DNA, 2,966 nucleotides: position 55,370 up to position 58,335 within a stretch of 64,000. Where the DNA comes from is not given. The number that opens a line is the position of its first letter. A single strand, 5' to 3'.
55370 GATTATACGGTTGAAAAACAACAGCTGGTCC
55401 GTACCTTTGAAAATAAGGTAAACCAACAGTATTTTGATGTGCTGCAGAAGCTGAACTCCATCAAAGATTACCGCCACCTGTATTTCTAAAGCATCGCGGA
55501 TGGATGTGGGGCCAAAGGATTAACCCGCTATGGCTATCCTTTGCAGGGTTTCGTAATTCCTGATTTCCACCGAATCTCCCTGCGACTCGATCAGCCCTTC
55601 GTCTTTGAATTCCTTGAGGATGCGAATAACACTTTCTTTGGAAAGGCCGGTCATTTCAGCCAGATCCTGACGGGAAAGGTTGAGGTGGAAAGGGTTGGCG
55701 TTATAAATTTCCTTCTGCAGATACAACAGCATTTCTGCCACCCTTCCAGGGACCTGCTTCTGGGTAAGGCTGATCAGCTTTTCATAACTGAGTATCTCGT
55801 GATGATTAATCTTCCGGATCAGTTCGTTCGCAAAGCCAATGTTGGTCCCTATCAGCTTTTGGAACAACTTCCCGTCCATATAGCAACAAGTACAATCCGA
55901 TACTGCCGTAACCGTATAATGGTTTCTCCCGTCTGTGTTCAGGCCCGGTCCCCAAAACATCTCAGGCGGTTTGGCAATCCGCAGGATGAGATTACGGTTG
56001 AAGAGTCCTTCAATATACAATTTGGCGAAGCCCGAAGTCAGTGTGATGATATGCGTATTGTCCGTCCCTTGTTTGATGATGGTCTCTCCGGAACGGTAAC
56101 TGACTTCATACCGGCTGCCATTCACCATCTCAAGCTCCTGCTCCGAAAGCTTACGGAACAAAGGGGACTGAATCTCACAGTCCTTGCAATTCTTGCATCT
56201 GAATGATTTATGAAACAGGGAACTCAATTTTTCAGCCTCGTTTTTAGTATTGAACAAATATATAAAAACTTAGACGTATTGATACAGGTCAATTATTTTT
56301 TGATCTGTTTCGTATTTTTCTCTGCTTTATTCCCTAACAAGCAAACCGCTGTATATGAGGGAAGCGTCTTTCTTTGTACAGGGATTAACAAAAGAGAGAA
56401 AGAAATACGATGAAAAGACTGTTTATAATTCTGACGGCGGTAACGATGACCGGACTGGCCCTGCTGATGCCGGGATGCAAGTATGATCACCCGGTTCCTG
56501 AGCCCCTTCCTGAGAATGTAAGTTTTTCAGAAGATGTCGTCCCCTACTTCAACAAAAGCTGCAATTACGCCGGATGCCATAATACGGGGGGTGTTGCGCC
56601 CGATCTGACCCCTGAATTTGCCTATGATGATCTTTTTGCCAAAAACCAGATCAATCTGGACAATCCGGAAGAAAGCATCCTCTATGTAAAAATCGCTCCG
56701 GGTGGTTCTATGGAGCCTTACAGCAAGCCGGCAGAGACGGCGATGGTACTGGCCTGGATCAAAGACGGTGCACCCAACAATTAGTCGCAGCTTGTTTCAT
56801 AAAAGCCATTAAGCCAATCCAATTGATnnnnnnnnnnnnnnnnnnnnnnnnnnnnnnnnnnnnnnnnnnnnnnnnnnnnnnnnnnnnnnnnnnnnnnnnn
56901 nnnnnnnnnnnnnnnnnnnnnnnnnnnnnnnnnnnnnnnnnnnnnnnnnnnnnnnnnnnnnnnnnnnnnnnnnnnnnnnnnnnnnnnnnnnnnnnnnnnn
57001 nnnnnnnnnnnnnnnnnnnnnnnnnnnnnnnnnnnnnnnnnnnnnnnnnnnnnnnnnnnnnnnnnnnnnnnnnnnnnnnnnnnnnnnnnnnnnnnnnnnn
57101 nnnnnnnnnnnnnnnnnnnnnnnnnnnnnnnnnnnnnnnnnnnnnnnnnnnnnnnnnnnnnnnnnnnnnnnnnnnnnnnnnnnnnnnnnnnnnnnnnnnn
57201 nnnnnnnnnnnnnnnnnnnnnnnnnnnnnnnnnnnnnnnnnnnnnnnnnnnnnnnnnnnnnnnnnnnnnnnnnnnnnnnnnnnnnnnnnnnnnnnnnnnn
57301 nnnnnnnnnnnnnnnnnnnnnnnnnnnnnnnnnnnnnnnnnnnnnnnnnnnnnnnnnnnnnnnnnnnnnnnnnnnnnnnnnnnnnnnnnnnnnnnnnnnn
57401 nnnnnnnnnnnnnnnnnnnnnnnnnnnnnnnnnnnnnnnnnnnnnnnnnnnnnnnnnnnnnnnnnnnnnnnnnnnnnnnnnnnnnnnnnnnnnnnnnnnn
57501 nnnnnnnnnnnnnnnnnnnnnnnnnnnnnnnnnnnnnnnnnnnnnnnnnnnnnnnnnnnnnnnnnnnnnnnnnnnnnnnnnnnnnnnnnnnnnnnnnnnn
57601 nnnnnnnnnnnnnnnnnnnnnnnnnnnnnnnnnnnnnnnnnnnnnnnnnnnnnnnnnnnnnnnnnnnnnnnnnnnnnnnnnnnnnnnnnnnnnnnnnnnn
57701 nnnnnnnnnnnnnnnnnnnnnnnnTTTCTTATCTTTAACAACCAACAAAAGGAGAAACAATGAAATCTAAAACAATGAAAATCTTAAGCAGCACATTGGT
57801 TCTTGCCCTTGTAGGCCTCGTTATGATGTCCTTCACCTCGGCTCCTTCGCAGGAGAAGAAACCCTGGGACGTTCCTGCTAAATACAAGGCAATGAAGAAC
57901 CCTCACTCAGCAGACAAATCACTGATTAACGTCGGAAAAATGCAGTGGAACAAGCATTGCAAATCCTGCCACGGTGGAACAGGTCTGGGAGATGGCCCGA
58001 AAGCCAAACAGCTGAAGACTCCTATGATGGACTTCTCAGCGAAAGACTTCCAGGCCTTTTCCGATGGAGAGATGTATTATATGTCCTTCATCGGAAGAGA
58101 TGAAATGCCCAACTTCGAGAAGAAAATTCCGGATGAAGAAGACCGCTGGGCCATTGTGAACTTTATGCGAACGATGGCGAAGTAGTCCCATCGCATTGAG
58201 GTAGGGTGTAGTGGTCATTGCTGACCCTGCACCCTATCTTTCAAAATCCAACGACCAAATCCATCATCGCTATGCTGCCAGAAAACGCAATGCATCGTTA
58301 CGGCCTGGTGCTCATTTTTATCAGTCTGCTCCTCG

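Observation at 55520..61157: FNR-controlled multiheme / cytochrome b / small OM-barrel cluster with no recognisable catalytic subunit - candidate undescribed electron-transfer system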

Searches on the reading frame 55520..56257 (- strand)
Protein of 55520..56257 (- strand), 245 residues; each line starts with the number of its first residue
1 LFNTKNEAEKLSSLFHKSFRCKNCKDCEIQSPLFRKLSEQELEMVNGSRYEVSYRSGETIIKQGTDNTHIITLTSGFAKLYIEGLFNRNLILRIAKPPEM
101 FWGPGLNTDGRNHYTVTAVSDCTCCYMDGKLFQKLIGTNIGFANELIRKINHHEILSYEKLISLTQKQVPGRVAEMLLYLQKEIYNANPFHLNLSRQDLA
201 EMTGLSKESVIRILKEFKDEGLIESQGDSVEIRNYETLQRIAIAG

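Call 3: search_protein_families(library=pfam, proteins=[window:55520-56257:-], max_evalue=0.1)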
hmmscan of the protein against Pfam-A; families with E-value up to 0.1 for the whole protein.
window:55520-56257:- (245 aa): 19 families
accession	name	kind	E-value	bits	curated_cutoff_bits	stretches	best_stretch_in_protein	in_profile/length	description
PF13545.12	HTH_Crp_2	-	1.2e-18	67.3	27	1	171-241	1-70/70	Crp-like helix-turn-helix domain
PF00027.35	cNMP_binding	-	1.5e-12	47.8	27.5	1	52-138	2-88/89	Cyclic nucleotide-binding domain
PF00325.26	Crp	-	1.2e-07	31.8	21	1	192-223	1-32/32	Bacterial regulatory proteins, crp family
PF13412.12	HTH_24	-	1.1e-05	25.3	21.9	1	194-224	18-48/48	Winged helix-turn-helix DNA-binding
PF25213.1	HVO_A0261_N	-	2.3e-05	24.6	35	1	194-229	25-60/86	HVO_A0261 N-terminal domain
PF12802.13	MarR_2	-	9e-05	23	27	1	194-227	21-54/61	MarR family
PF22451.2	NirdL-like_HTH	-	0.0011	19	27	1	197-223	20-46/47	Siroheme decarboxylase NirDL-like HTH domain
PF01047.28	MarR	-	0.0082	16.4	24.6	1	193-226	17-50/59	MarR family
PF13542.12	HTH_Tnp_ISL3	-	0.0089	15.9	27.4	1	193-216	26-49/51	Helix-turn-helix domain of transposase family ISL3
PF24270.1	HTH_Cmi2_C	-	0.011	16.4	27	0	145-228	31-123/125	Cmi2, C-terminal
PF09339.16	HTH_IclR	-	0.014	15.6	22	1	197-226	22-51/52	IclR helix-turn-helix domain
PF13551.12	HTH_29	-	0.015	15.9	28.1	1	196-227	15-46/64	Winged helix-turn helix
PF04492.19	Phage_rep_O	-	0.016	16.1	28.7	1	171-232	27-88/95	Bacteriophage replication protein O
PF01381.28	HTH_3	-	0.02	15.4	23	1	192-215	8-31/55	Helix-turn-helix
PF05732.17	RepL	-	0.025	14.5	20.3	1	178-238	62-120/164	Firmicute plasmid replication protein (RepL)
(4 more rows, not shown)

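Call 4: search_protein_families(library=ncbifam, proteins=[window:55520-56257:-], max_evalue=0.1)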
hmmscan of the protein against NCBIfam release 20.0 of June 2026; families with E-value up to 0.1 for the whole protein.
window:55520-56257:- (245 aa): 16 families
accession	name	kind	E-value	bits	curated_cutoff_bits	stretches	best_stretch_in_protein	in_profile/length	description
NF045989.1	TransRegFnrLRhodb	equivalog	1.4e-15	57.2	300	1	20-240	6-233/245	transcriptional regulator FnrL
NF008732.0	PRK11753.1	equivalog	4.5e-14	52.4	266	1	51-231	25-209/214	cAMP-activated global transcriptional regulator CRP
NF050806.1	TransRegFixKCaul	equivalog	1.9e-10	40.3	300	1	51-239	25-211/215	transcriptional regulator FixK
NF008365.0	PRK11161.1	subfamily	2.6e-09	36.8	228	1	22-242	18-243/250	fumarate/nitrate reduction transcriptional regulator Fnr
NF007707.0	PRK10402.1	subfamily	4.4e-09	36.3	180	1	52-242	34-218/226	transcriptional regulator YeiL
NF006901.0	PRK09392.1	equivalog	2.1e-08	33.8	211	1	31-242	12-221/236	transcriptional activator FtrB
NF052518.1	TransRegLdrP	equivalog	5.1e-08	33.2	300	1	55-242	5-188/195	transcriptional regulator LdrP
NF010499.0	PRK13918.1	equivalog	3.8e-07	29.8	274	1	51-242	14-201/205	CRP/FNR family transcriptional regulator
NF041163.2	encap_f2b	equivalog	1.3e-05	24.5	400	1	32-146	77-193/450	family 2B encapsulin nanocompartment shell protein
NF053664.1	TransRegPtrACyano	equivalog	0.00049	19.5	300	1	68-226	28-183/196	Crp/Fnr family transcriptional regulator PtrA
NF040939.2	trans_reg_lrs14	equivalog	0.021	14.9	90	1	194-226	37-69/103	Lrs14 family HTH-type transcriptional regulator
TIGR03697.1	NtcA_cyano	equivalog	0.028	14.2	244.95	1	146-233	92-183/193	global nitrogen regulator NtcA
NF050815.1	TransActFtrBCaul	equivalog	0.041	13.1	300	1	32-242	15-223/251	transcriptional activator FtrB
TIGR01884.1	cas_HTH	subfamily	0.042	13.2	60.2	1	197-227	160-190/202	CRISPR-associated CARF protein Csa3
NF010762.0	PRK14165.1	equivalog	0.05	12.9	279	1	192-225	21-54/224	winged helix-turn-helix domain-containing protein/riboflavin kinase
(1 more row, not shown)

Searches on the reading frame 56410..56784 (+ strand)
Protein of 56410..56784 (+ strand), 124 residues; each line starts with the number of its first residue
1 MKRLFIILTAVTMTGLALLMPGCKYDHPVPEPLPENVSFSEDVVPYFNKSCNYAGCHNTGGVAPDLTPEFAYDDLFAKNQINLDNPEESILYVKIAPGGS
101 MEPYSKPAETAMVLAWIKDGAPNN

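Call 3: search_protein_families(library=pfam, proteins=[window:56410-56784:+], max_evalue=0.1)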
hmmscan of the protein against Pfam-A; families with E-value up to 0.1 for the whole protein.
window:56410-56784:+ (124 aa): 1 family
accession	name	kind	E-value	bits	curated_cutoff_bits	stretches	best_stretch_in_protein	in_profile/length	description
PF13442.11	Cytochrome_CBB3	-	0.08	13.7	27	0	47-74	10-34/68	Cytochrome C oxidase, cbb3-type, subunit III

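Call 4: search_protein_families(library=ncbifam, proteins=[window:56410-56784:+], max_evalue=0.1)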
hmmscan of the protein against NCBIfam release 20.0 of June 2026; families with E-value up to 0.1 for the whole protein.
window:56410-56784:+ (124 aa): 1 family
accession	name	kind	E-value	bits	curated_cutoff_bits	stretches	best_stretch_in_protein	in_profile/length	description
NF047812.1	LIC11213_lipo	equivalog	2.1e-07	31.1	100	1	47-121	48-116/118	LIC11213 family lipoprotein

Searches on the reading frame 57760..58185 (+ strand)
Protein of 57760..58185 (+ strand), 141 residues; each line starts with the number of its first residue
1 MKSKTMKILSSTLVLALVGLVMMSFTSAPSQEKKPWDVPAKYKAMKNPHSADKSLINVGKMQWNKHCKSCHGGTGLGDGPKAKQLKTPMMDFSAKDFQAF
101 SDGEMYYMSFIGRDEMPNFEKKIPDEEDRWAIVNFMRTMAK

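Call 3: search_protein_families(library=pfam, proteins=[window:57760-58185:+], max_evalue=0.1)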
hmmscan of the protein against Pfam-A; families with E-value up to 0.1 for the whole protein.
window:57760-58185:+ (141 aa): 2 families
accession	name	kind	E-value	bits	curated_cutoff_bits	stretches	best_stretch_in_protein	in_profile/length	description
PF13442.11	Cytochrome_CBB3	-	6.9e-09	36.4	27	1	58-136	5-68/68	Cytochrome C oxidase, cbb3-type, subunit III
PF00034.26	Cytochrom_C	-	2.2e-08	35.8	21.3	1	59-139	4-89/90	Cytochrome c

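Call 4: search_protein_families(library=ncbifam, proteins=[window:57760-58185:+], max_evalue=0.1)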
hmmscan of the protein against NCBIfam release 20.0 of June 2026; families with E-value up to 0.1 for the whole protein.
window:57760-58185:+ (141 aa): 9 families
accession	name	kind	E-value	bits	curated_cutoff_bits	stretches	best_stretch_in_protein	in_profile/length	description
NF011054.0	PRK14486.1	equivalog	3.8e-08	33.2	447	1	43-139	202-290/294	putative bifunctional cbb3-type cytochrome c oxidase subunit II/cytochrome c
NF033864.1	cytochrome579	equivalog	5.6e-08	32.7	280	1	33-109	26-105/179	cytochrome 579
TIGR04494.1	c550_PedF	equivalog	4.6e-07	29.8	122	1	44-139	38-130/133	cytochrome c-550 PedF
NF050122.1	bc1_QcrC_actin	exception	3.1e-05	23.4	200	1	47-79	35-66/253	cytochrome bc1 complex diheme cytochrome c subunit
NF045773.1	cytochro_C550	exception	0.014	15.3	125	1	12-86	12-80/118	cytochrome c550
TIGR03872.1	cytochrome_MoxG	equivalog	0.026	14.7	147.8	1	42-77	30-65/133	cytochrome c(L), periplasmic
TIGR00782.1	ccoP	equivalog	0.027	13.8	179.95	1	46-84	193-232/285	cytochrome-c oxidase, cbb3-type subunit III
NF040606.1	CytoC_perox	subfamily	0.058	12.6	150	0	50-75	292-317/524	di-heme-cytochrome C peroxidase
TIGR03874.1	4cys_cytochr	equivalog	0.089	12.5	161.75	0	59-119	36-95/143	c-type cytochrome, methanol metabolism-related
